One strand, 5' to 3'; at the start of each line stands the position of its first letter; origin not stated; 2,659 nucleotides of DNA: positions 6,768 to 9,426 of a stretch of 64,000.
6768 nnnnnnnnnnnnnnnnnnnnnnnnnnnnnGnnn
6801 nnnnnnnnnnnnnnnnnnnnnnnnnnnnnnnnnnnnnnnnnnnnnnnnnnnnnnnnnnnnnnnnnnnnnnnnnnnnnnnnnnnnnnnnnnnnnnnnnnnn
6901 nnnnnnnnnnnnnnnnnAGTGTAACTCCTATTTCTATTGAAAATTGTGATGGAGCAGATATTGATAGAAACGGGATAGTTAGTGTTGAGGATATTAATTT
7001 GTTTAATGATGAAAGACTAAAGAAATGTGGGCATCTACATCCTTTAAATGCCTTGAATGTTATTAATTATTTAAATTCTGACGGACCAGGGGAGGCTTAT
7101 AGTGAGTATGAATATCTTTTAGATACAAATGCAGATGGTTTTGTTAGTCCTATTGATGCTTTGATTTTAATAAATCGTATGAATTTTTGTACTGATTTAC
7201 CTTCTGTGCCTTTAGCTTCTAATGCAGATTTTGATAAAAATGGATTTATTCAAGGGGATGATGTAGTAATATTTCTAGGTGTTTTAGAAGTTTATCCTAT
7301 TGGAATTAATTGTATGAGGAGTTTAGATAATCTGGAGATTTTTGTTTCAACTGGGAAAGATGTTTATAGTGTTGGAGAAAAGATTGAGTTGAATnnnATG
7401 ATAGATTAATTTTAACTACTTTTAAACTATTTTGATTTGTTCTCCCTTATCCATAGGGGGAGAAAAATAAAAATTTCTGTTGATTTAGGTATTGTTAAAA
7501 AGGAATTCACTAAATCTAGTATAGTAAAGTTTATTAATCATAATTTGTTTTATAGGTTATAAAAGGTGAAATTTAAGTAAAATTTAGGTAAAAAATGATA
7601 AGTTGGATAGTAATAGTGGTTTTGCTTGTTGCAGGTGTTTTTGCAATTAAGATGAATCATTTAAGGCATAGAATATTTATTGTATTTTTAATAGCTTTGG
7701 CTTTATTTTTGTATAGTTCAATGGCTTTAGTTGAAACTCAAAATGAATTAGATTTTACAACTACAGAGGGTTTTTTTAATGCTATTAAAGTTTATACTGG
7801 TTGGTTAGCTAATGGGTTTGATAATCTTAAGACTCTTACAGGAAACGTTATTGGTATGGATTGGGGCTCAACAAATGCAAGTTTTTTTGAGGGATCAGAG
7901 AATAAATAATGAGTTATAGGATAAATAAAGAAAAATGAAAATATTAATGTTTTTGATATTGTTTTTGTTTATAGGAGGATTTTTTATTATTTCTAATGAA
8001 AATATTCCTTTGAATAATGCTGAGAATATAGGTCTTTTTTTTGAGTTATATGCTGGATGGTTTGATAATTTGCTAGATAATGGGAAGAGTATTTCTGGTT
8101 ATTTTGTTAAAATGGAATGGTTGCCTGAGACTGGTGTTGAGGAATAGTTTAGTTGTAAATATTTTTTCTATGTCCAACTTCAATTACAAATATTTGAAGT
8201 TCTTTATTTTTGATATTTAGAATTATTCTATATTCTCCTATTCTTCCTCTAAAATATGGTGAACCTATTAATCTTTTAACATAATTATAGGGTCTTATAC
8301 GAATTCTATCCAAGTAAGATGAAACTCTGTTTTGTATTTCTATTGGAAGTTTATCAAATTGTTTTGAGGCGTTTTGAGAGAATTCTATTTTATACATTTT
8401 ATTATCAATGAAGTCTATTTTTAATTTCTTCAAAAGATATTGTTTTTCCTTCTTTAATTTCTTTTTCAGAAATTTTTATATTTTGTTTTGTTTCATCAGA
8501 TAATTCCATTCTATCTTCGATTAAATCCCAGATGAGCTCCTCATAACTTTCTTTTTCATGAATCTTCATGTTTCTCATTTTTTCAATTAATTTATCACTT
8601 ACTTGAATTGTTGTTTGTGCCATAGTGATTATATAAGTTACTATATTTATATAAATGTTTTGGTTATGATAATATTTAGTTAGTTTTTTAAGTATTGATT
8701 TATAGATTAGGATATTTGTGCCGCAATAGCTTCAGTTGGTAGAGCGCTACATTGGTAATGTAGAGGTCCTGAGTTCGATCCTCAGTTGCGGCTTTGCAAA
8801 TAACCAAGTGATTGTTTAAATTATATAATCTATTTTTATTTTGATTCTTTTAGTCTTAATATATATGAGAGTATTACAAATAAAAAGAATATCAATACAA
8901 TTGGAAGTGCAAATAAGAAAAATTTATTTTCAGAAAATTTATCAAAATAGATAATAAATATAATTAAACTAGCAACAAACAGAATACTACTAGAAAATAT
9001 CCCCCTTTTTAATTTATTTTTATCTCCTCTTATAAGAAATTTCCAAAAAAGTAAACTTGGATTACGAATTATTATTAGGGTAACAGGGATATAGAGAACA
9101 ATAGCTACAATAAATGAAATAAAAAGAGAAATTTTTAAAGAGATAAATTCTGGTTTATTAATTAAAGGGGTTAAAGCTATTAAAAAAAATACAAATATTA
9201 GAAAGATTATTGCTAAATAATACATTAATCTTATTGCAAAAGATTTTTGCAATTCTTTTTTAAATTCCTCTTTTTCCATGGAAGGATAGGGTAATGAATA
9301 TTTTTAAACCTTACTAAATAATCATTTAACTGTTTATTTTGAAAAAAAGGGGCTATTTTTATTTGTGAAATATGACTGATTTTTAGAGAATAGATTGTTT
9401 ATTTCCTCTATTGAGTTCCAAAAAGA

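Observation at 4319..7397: Adjacent cohesin-like and dockerin-like modules on pilin-signal and secreted proteins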

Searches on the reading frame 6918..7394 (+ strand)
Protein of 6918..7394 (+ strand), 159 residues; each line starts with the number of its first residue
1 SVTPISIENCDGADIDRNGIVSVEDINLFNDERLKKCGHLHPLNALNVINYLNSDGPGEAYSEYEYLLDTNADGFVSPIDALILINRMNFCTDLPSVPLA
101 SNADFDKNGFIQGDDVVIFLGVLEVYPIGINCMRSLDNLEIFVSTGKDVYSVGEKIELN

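Call 46: predict_structure(alignment_id=A3)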
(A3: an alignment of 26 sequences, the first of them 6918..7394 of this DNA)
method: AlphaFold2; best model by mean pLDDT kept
length: 159 residues; sequences in the alignment: 26
mean_pLDDT: 55.3   pTM: 0.43
mean pLDDT of the five models: 55.3, 53.4, 53.2, 53.0, 50.0
residues with pLDDT >= 90: 10; 70-90: 39; 50-70: 20; < 50: 90
segments of 3 or more residues with pLDDT < 50: 1-25, 94-106, 108-135, 137-159
pLDDT, mean of each block of 10 residues (from residue 1): 36 42 50 55 77 88 80 91 81 45 41 37 38 44 39 42
secondary structure, 60 per line:
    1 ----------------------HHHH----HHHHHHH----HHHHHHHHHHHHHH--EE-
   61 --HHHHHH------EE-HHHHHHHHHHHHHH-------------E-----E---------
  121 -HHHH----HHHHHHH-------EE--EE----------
elements in order: H23-26 H31-37 H42-55 H63-68 H78-91 H122-125 H130-136

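Call 49: fold_search(model_id=the predicted structure, library=pdb)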
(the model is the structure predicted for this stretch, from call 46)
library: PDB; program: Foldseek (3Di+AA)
matches with E <= 10: 143; with E <= 0.001: 0
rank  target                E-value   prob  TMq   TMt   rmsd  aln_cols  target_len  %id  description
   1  5k8q_A                5.9e-01  0.08  0.13  0.14  13.0        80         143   18  Crystal Structure of Calcium-loaded Calmodulin in complex with STRA6 CaMBP2-site peptide. (released 2016-08-24)
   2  2lv6_A                6.3e-01  0.06  0.16  0.17  16.7       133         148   19  The complex between Ca-Calmodulin and skeletal muscle myosin light chain kinase from combination of NMR and aqueous an (released 2013-02-20)
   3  3sg6                  8.0e-01  0.04  0.13  0.07  13.1       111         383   15  Crystal Structure of Dimeric GCaMP2-LIA(linker 1) (released 2012-06-20)
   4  6yns_F                9.5e-01  0.06  0.18  0.20  15.0       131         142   17  CaM-P458 complex (crystal form 2) (released 2021-03-17)
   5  6hcs_E                1.1e+00  0.04  0.13  0.15  13.5       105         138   18  Crystal structure of CaM-peptide complex containing AzF at position 108 (released 2018-12-05)
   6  2obh_A                1.4e+00  0.07  0.13  0.14  12.1        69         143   20  Centrin-XPC peptide (released 2007-10-09)
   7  4djc_A                1.4e+00  0.04  0.16  0.17  16.4       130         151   17  1.35 A crystal structure of the NaV1.5 DIII-IV-Ca/CaM complex (released 2012-02-22)
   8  6yns_C                1.5e+00  0.04  0.15  0.17  12.8        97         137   18  CaM-P458 complex (crystal form 2) (released 2021-03-17)
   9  6yns_A                1.5e+00  0.04  0.15  0.17  12.8        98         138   16  CaM-P458 complex (crystal form 2) (released 2021-03-17)
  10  9e5c_4x               1.5e+00  0.02  0.14  0.15  16.0       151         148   18  Cryo-EM structure of 96 nm repeat of microtubule doublet from T. brucei flagellum (released 2025-03-12)
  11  5d43_B                1.6e+00  0.06  0.15  0.16  16.6       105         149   16  crystal structrue of Mouse centrin 1 in calcium-saturated form (released 2016-09-07)
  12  3mwu                  1.7e+00  0.09  0.20  0.09  13.8        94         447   15  Activated Calcium-Dependent Protein Kinase 1 from Cryptosporidium parvum (CpCDPK1) in complex with bumped kinase inhibit (released 2010-07-21)
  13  6u3a_A                1.8e+00  0.12  0.20  0.21   8.9        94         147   13  1.65 Angstrom crystal structure of the N97S Ca-CaM:CaV1.2 IQ domain complex (released 2020-02-19)
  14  1mxe_A                1.8e+00  0.02  0.13  0.14  16.3       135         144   16  Structure of the Complex of Calmodulin with the Target Sequence of CaMKI (released 2002-12-04)
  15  6y4p_A                1.9e+00  0.04  0.14  0.16  12.7       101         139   19  Calmodulin N53I variant bound to cardiac ryanodine receptor (RyR2) calmodulin binding domain (released 2020-04-29)
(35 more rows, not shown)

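Call 50: search_solved_structures(query=A3, max_evalue=1, show_alignments=2)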
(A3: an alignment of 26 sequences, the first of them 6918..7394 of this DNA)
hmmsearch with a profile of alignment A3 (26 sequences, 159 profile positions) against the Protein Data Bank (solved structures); distinct sequences matched with E-value up to 1: 120 (the best 60 are shown).
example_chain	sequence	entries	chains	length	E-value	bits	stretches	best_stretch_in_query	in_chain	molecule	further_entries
8x39_A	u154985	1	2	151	0.00016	24.5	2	30-119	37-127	Serine protease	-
8x3a_A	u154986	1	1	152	0.00016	24.5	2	64-119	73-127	Serine protease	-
4fl4_A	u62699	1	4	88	0.00045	23.1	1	64-120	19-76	Glycoside hydrolase family 9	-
2lmt_A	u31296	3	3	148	0.00068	22.5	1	51-119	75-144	Calmodulin-related protein 97A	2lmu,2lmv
2ccl_B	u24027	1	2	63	0.008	19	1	68-119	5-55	ENDO-1,4-BETA-XYLANASE Y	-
1ohz_B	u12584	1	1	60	0.0089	18.9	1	69-119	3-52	ENDO-1,4-BETA-XYLANASE Y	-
2y3n_B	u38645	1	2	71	0.016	18.1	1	69-120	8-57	CELLULOSOMAL FAMILY-48 PROCESSIVE GLYCOSIDE HYDROLASE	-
4cj0_A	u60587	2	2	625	0.017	17.9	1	62-119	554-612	ENDOGLUCANASE D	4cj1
1clc_A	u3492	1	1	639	0.018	17.9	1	62-119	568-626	ENDOGLUCANASE CELD; EC: 3.2.1.4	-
2l1w_A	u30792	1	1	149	0.022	17.6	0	55-117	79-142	Calmodulin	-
1rfj_A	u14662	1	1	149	0.026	17.4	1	27-117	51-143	calmodulin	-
6kg9_A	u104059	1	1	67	0.029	17.2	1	33-91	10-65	And cellulose-binding endoglucanase family 9 CelL ortholog dockerin domain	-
7jts_t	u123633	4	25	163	0.029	17.2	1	29-118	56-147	Calmodulin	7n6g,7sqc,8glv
1k9u_A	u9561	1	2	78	0.036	16.9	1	67-122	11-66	Polcalcin Phl p 7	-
2lvi_A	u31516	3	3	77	0.036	16.9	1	67-122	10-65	Polcalcin Phl p 7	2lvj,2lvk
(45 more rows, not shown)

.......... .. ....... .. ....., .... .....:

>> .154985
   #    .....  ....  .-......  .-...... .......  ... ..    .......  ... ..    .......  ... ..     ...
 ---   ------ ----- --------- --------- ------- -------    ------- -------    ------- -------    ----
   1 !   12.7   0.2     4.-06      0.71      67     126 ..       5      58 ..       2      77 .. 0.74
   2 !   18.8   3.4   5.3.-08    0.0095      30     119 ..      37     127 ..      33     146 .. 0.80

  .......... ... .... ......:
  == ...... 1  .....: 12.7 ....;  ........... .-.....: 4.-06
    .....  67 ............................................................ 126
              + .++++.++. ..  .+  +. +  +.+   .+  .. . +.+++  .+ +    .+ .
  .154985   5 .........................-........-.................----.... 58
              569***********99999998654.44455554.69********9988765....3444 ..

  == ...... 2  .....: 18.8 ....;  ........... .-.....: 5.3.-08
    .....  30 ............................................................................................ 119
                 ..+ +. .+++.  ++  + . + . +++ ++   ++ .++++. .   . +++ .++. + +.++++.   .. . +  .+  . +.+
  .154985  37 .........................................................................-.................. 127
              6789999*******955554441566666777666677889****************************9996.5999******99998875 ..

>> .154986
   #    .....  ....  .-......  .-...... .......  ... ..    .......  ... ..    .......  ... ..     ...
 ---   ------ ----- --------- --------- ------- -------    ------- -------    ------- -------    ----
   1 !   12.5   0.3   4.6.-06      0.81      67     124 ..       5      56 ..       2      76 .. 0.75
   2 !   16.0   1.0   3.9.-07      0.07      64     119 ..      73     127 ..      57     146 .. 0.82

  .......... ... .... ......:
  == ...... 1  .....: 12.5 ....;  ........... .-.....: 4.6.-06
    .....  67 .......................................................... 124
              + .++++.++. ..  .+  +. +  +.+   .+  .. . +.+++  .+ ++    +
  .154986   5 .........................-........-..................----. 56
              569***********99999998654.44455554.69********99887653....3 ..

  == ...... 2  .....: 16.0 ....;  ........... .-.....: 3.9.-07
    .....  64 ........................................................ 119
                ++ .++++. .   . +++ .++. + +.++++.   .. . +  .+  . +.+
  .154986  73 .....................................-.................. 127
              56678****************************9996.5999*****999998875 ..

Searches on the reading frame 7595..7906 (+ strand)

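Call 3: search_protein_families(library=pfam, proteins=[window:7595-7906:+], max_evalue=1)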
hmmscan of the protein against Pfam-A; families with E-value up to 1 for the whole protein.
window:7595-7906:+ (104 aa): 6 families
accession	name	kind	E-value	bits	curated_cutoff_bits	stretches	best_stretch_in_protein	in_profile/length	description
PF01311.25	Bac_export_1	-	0.016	15.2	27.8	1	7-100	12-102/230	Bacterial export proteins, family 1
PF17608.7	DUF5504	-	0.048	14.3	27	1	3-65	14-78/127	Family of unknown function (DUF5504)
PF18948.5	DUF5692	-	0.055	13.1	27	1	3-69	10-72/304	Family of unknown function (DUF5692)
PF04238.17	DUF420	-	0.091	13.5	30.5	1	5-69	10-74/130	Protein of unknown function (DUF420)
PF20176.3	DUF6541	-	0.12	11.1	29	1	2-48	373-416/646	Family of unknown function (DUF6541)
PF13567.11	DUF4131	-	0.19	11.8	31.6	1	3-50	6-52/165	Domain of unknown function (DUF4131)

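Call 74: search_protein_families(library=padloc, proteins=[window:7595-7906:+], max_evalue=0.01)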
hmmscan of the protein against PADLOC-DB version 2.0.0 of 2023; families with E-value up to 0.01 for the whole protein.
window:7595-7906:+ (104 aa): 0 families

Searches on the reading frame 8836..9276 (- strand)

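Call 58: search_protein_families(library=pfam, proteins=[window:8836-9276:-], max_evalue=0.01)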
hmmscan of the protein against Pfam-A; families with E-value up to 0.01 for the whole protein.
window:8836-9276:- (146 aa): 1 family
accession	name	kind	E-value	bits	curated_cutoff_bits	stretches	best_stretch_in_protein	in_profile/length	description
PF12650.12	DUF3784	-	0.0013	19.3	28.1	0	85-136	38-88/94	Domain of unknown function (DUF3784)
